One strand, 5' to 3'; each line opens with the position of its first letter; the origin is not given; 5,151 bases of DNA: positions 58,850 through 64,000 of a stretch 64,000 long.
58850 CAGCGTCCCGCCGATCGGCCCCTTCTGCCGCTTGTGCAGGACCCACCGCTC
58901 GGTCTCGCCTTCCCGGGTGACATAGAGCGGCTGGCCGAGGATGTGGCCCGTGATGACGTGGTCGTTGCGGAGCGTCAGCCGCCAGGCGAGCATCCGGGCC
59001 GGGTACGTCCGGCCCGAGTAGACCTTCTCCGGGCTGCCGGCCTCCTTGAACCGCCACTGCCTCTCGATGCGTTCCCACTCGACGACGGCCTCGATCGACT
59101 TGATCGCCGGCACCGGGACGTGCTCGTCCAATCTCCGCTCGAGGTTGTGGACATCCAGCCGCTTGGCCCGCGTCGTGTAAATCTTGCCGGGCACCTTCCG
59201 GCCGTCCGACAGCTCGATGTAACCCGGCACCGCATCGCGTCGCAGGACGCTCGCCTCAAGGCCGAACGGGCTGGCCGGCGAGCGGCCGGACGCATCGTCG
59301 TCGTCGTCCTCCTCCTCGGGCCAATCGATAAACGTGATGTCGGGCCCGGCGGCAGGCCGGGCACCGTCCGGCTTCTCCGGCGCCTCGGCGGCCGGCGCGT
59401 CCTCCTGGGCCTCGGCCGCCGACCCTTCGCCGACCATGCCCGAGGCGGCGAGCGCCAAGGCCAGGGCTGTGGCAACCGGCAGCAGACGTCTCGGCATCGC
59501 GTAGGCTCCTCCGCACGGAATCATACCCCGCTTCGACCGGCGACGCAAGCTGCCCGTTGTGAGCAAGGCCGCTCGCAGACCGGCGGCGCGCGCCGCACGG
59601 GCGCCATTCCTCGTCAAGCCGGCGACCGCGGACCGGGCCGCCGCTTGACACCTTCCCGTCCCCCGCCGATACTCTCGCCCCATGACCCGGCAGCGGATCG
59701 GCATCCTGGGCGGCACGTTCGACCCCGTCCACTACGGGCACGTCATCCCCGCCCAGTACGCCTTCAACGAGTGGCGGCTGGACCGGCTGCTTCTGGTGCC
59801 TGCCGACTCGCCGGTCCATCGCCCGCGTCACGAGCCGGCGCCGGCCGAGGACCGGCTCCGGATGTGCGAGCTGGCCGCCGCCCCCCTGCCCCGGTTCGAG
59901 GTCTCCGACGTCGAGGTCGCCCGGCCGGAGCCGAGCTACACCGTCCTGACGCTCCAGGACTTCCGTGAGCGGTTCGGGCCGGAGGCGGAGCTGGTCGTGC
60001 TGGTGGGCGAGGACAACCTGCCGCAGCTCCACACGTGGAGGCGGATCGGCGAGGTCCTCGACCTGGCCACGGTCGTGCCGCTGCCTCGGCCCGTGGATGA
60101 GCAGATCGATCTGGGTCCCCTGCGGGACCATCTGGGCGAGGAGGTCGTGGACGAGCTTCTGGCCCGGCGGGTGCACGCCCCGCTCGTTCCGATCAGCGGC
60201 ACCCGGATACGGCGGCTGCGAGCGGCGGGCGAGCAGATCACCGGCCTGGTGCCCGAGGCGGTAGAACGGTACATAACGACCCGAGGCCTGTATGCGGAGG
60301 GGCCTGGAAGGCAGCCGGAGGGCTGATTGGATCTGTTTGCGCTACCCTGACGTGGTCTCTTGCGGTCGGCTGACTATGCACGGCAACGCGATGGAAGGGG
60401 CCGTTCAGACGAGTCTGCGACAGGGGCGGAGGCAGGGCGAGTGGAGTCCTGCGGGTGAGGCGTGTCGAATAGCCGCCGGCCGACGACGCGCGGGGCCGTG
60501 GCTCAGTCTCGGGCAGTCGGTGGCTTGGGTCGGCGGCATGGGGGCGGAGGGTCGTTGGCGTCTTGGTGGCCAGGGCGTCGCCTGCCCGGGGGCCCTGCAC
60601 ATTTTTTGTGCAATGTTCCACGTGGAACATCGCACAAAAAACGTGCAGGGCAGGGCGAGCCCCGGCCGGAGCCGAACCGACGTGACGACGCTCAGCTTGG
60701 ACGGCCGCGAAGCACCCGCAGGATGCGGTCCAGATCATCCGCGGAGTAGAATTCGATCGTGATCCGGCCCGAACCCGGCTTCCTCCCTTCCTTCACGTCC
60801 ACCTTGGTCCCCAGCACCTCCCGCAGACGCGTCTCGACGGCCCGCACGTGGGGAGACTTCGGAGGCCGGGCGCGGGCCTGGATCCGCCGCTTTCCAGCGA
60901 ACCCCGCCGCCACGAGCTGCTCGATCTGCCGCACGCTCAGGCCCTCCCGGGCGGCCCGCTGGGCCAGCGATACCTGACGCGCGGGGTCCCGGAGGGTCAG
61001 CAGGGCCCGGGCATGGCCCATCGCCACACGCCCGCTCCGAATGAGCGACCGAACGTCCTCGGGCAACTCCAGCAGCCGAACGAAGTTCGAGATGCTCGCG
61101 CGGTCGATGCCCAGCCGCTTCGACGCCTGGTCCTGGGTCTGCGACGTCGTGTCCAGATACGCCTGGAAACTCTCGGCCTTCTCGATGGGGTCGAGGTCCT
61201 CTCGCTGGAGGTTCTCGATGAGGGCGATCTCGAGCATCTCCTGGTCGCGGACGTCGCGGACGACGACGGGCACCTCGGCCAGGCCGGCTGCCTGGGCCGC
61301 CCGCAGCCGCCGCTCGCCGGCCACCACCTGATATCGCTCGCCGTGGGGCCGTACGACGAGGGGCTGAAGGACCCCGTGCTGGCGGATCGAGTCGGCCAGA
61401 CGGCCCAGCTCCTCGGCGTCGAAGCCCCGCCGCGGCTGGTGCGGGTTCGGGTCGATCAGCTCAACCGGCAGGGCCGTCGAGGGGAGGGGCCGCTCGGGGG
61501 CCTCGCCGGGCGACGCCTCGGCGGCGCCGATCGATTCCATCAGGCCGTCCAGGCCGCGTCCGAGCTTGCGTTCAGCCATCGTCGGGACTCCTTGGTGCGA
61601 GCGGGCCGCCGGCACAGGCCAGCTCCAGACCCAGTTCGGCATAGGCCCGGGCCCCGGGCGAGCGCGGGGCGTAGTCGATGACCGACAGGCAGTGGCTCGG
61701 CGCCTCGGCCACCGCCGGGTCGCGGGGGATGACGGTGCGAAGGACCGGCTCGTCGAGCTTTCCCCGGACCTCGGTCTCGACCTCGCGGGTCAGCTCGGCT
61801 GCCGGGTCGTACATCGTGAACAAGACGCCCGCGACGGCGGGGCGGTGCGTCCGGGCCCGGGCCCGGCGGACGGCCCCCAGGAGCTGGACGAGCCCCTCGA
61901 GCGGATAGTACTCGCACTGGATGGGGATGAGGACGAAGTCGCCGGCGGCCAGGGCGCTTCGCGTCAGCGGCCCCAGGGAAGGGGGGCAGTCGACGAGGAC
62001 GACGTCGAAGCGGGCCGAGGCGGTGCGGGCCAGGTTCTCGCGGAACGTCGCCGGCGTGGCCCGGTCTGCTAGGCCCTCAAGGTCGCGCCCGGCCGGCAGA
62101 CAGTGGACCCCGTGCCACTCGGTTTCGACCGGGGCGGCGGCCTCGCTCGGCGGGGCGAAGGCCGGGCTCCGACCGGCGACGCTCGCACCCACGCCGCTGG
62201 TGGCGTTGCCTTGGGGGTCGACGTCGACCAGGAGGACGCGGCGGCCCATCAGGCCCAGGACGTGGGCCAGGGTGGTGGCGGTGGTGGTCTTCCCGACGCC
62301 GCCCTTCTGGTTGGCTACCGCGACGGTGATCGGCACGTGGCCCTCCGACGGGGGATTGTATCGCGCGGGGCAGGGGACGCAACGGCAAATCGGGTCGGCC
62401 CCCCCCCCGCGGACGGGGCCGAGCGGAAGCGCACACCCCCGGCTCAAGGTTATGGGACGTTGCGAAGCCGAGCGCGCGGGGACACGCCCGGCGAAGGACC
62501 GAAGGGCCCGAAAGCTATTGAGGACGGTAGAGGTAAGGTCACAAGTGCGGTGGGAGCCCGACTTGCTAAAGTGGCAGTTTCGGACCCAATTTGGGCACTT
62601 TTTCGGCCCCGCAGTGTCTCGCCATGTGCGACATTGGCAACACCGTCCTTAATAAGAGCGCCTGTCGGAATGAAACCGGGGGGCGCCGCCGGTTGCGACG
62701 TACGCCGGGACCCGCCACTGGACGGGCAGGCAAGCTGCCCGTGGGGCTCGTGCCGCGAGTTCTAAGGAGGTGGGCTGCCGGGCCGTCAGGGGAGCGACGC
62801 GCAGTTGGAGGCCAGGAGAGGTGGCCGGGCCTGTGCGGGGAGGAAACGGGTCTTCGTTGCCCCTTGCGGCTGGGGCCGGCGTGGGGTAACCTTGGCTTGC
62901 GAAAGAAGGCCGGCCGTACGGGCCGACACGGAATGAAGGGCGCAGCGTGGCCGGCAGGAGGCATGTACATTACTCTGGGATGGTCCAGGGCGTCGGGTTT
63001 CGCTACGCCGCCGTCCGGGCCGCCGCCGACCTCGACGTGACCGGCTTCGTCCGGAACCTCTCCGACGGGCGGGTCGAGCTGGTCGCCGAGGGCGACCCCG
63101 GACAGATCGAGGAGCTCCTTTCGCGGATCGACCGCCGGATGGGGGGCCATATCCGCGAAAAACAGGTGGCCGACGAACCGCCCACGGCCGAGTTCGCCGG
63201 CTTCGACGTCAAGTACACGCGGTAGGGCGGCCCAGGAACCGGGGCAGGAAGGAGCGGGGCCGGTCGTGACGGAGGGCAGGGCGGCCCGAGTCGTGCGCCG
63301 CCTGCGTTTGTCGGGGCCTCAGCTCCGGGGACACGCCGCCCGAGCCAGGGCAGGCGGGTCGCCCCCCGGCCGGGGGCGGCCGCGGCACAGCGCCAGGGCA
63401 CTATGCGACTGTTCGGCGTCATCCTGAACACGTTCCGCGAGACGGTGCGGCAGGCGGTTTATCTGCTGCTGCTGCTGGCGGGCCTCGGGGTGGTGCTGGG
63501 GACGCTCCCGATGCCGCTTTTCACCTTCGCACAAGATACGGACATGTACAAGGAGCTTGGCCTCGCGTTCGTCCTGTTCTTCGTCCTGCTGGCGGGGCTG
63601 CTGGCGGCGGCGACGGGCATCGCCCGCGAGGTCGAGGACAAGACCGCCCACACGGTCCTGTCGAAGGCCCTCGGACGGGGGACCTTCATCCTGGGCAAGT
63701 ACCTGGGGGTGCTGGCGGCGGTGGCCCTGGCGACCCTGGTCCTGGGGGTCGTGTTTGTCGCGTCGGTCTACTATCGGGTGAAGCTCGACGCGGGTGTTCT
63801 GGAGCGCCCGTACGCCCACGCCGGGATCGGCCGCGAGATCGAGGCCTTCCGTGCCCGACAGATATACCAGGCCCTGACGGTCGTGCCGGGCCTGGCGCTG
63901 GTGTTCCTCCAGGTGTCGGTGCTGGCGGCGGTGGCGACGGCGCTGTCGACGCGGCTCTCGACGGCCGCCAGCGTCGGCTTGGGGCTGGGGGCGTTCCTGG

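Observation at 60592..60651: A perfect palindromic parS embedded in a 60-bp AT-rich palindrome beside parB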

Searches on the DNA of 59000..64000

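Call 9: search_rna_families(source=window, start=59000, end=64000, threshold=evalue, max_evalue=1)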
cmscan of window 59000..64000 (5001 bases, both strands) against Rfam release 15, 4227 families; matches with E-value up to 1: 4.
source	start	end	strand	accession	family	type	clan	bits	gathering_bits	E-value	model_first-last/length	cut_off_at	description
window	60593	60655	-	RF04067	mir-4520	Gene; miRNA;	-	32.3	90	0.00018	1-70/70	no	mir-4520 microRNA precursor family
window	60578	60658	-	RF03834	mir-3173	Gene; miRNA;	-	29.4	84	0.027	1-80/80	no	mir-3173 microRNA precursor family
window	60594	60649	+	RF04067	mir-4520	Gene; miRNA;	-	26.5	90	0.0084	9-61/70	no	mir-4520 microRNA precursor family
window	60593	60650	-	RF00932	mir-471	Gene; miRNA;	-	23.1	80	0.23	1-66/66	no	mir-471 microRNA precursor family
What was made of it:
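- On Known structured RNA family: These are generic hairpin matches (call 9).
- Tried and rejected: Only sub-threshold microRNA-hairpin hits appeared (call 9).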

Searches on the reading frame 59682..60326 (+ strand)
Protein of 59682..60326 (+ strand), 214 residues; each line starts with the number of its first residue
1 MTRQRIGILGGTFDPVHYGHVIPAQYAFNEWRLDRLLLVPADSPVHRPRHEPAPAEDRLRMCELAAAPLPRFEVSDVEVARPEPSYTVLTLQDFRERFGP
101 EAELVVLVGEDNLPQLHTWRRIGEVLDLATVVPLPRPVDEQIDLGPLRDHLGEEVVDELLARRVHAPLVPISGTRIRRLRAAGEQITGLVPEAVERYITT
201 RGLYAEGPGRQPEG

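Call 10: search_protein_families(library=pfam, proteins=[window:59682-60326:+])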
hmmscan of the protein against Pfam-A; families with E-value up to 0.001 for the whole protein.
window:59682-60326:+ (214 aa): 1 family
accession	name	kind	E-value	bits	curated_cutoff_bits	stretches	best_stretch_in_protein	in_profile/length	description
PF01467.32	CTP_transf_like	-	5.2e-22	78.9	21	1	8-178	1-132/133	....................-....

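Call 64: search_protein_families(library=ncbifam, proteins=[window:59682-60326:+], max_evalue=0.00001)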
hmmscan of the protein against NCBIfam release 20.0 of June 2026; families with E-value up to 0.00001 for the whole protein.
window:59682-60326:+ (214 aa): 12 families
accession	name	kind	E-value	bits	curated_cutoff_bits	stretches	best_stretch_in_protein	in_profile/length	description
NF000840.1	PRK00071.1-3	equivalog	8.3e-47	159.2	150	1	2-205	4-199/201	nicotinate-nucleotide adenylyltransferase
NF000839.0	PRK00071.1-1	equivalog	2.8e-46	158.2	187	1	6-205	8-216/219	nicotinate-nucleotide adenylyltransferase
TIGR00482.1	TIGR00482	equivalog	4.6e-45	154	112.45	1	8-204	1-194/194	nicotinate (nicotinamide) nucleotide adenylyltransferase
NF000841.0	PRK00071.1-4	equivalog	9.9e-36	123.4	197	1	2-205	5-193/194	nicotinate-nucleotide adenylyltransferase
NF005410.0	PRK06973.1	equivalog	3.9e-33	114.7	214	1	3-147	21-164/243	nicotinate-nucleotide adenylyltransferase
NF005519.0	PRK07152.1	equivalog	1.7e-31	109.5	315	1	4-206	1-186/361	nicotinate-nucleotide adenylyltransferase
NF000843.0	PRK00071.2-2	equivalog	1.1e-23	83.9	240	1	3-140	11-145/212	nicotinate-nucleotide adenylyltransferase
NF000845.0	PRK00071.2-4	equivalog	1.6e-15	57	210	1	5-140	9-141/197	nicotinate-nucleotide adenylyltransferase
NF000846.0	PRK00071.2-5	equivalog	1.6e-13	50.7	329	1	4-131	19-143/210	nicotinate-nucleotide adenylyltransferase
TIGR00125.1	cyt_tran_rel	domain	1.2e-07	31.8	27.7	1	6-65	1-59/65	adenylyltransferase/cytidyltransferase family protein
NF006479.0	PRK08887.1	equivalog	8.9e-07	28.9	164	0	4-138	2-135/174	nicotinate-nicotinamide nucleotide adenylyltransferase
NF000842.0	PRK00071.2-1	equivalog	4.5e-06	26.4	167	1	84-205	75-185/191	nicotinate-nucleotide adenylyltransferase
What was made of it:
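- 59682..60326 (+): nadD (nicotinate-nucleotide adenylyltransferase), convergent with parB. NF000840 scores 159 against a cut-off of 150; TIGR00482 scores 154 against 112 (call 64).
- Checked: nadD, 59682-60326 (+), matches NF000840 and TIGR00482 above their cut-offs (call 64).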
